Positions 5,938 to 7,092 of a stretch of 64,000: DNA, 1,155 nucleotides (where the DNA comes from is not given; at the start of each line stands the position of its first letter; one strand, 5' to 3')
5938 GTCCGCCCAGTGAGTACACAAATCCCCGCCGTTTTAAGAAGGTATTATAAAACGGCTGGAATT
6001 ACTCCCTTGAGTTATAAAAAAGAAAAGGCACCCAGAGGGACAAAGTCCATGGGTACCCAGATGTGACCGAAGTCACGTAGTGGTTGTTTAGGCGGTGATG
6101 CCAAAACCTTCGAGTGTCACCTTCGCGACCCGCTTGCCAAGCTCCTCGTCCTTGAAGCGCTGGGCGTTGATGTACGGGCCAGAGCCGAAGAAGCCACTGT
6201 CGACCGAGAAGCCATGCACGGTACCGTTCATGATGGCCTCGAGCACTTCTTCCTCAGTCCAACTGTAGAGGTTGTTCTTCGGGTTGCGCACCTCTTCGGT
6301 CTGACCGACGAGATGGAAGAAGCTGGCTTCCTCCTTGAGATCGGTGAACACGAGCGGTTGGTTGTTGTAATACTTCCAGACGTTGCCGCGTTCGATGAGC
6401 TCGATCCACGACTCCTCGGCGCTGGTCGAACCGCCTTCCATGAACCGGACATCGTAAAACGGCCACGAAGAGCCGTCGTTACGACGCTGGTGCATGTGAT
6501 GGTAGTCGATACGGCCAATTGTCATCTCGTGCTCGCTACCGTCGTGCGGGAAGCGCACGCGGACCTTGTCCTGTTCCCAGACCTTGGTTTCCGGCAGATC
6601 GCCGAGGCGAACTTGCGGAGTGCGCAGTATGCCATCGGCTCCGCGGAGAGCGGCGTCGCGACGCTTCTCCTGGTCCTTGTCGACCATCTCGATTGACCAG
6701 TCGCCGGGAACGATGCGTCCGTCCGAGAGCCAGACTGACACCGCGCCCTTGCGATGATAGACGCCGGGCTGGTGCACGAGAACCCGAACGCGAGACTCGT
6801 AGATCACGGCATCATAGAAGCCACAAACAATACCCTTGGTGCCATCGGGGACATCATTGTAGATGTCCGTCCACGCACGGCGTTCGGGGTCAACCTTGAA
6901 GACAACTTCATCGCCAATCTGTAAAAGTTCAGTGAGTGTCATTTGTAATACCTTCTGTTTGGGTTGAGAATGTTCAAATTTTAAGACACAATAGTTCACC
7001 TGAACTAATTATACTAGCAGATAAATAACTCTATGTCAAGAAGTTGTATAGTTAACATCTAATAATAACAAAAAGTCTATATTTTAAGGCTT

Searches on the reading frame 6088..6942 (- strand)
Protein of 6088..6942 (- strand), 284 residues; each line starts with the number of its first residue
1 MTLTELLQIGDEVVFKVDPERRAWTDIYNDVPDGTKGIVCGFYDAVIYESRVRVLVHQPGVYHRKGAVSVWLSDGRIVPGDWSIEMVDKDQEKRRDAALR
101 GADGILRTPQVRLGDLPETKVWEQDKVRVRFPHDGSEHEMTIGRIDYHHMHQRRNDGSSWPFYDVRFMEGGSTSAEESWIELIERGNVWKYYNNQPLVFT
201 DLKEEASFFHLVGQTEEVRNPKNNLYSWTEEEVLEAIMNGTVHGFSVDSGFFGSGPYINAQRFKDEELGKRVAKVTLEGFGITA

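Call 29: search_protein_families(library=phrogs, proteins=[window:6088-6942:-], max_evalue=0.1)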
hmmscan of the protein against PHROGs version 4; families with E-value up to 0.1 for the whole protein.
window:6088-6942:- (284 aa): 0 families

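Call 30: search_protein_families(library=pfam, proteins=[window:6088-6942:-], max_evalue=1)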
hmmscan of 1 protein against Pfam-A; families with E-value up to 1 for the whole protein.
window:6088-6942:- (284 aa): 0 families

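Call 56: search_protein_families(library=ncbifam, proteins=[window:6088-6942:-], max_evalue=1)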
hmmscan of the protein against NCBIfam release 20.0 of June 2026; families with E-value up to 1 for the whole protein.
window:6088-6942:- (284 aa): 0 families

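Call 57: search_protein_families(library=padloc, proteins=[window:6088-6942:-], max_evalue=1)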
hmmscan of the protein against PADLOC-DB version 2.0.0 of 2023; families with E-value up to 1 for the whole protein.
window:6088-6942:- (284 aa): 0 families

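Call 81: search_dna_similar(query=window:6088-6942:-, collection=phages, mode=protein, max_evalue=0.001, max_rows=10)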
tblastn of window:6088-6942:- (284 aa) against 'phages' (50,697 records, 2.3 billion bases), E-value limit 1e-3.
No match.

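Call 82: search_dna_similar(query=window:6088-6942:-, collection=plasmids, mode=protein, max_evalue=0.001, max_rows=10)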
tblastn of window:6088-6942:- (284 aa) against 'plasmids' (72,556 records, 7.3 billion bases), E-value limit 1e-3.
Records with a match: 1; places in all: 1; records where one place covers at least 80% of the query: 0.
Best place of each record, by identity: <60% 1.
By first word of the organism name: Rhizobium 1.
By predicted mobility (MOB-suite, as given by PLSDB): non-mobilizable 1.
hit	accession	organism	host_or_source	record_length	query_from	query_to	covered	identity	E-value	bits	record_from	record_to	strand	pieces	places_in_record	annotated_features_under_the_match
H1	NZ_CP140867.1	Rhizobium leguminosarum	Trifolium pratense,whole organism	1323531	101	272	61%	31.0%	2e-11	71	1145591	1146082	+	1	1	record has no annotation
